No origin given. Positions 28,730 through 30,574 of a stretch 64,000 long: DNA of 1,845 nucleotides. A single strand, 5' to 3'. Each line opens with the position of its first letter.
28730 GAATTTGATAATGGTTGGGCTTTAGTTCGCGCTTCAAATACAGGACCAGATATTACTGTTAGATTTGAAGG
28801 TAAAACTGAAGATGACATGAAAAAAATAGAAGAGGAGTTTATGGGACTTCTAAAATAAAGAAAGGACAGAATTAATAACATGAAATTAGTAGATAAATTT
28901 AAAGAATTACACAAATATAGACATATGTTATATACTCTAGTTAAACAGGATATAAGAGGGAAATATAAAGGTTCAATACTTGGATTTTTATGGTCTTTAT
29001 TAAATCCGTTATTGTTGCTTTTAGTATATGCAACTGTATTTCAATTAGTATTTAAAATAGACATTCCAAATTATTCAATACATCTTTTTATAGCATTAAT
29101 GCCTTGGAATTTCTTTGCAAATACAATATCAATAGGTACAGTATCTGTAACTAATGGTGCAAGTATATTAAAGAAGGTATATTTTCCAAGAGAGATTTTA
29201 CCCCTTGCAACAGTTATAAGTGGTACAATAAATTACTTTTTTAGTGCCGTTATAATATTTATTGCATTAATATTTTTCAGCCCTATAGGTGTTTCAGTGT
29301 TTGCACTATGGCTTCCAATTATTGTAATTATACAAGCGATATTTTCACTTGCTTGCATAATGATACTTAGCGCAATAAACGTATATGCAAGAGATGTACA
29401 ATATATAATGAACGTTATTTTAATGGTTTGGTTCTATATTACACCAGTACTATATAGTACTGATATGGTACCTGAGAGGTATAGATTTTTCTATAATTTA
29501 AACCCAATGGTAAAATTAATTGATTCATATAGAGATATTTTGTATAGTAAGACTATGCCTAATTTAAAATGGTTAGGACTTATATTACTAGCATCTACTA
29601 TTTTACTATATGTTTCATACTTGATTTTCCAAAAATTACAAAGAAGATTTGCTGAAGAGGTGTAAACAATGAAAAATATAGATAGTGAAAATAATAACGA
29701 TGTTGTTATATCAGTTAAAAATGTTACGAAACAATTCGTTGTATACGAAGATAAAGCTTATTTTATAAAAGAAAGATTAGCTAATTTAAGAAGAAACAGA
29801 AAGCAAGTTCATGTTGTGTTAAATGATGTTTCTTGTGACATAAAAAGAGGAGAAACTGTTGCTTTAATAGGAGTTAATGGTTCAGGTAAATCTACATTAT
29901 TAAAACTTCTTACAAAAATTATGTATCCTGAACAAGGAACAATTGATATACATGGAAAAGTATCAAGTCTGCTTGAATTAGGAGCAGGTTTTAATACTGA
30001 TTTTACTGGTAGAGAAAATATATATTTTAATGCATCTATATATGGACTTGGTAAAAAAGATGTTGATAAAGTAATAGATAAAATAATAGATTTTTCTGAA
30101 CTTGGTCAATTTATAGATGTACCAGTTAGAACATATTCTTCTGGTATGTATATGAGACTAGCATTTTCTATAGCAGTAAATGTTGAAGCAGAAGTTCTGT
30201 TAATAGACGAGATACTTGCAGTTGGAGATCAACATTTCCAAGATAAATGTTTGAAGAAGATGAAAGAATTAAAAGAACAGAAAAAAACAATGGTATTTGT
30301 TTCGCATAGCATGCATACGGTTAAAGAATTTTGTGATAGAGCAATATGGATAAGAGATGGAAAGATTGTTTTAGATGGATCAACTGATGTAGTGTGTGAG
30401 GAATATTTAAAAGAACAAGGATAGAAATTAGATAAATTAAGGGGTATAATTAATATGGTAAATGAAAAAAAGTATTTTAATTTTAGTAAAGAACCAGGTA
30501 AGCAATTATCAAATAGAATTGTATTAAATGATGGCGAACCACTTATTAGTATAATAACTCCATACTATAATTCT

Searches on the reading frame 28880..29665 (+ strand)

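Call 56: search_protein_families(library=pfam, proteins=[window:28880-29665:+], max_evalue=0.001)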
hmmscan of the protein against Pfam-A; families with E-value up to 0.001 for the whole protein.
window:28880-29665:+ (261 aa): 1 family
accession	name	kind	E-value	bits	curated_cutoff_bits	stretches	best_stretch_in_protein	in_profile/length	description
PF01061.29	ABC2_membrane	-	9e-19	68.3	26.9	1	17-222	3-211/211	ABC-2 type transporter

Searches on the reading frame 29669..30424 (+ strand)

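Call 56: search_protein_families(library=pfam, proteins=[window:29669-30424:+], max_evalue=0.001)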
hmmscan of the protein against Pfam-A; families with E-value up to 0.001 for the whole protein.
window:29669-30424:+ (251 aa): 3 families
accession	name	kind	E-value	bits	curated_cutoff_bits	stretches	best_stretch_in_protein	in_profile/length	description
PF00005.33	ABC_tran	-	7.7e-21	75.6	25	1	51-182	1-135/137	ABC transporter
PF13555.12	AAA_29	-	1.4e-05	25.2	27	1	54-89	15-50/61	P-loop containing region of AAA domain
PF13304.12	AAA_21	-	0.00097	19.7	27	0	65-81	3-19/304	AAA domain, putative AbiEii toxin, Type IV TA system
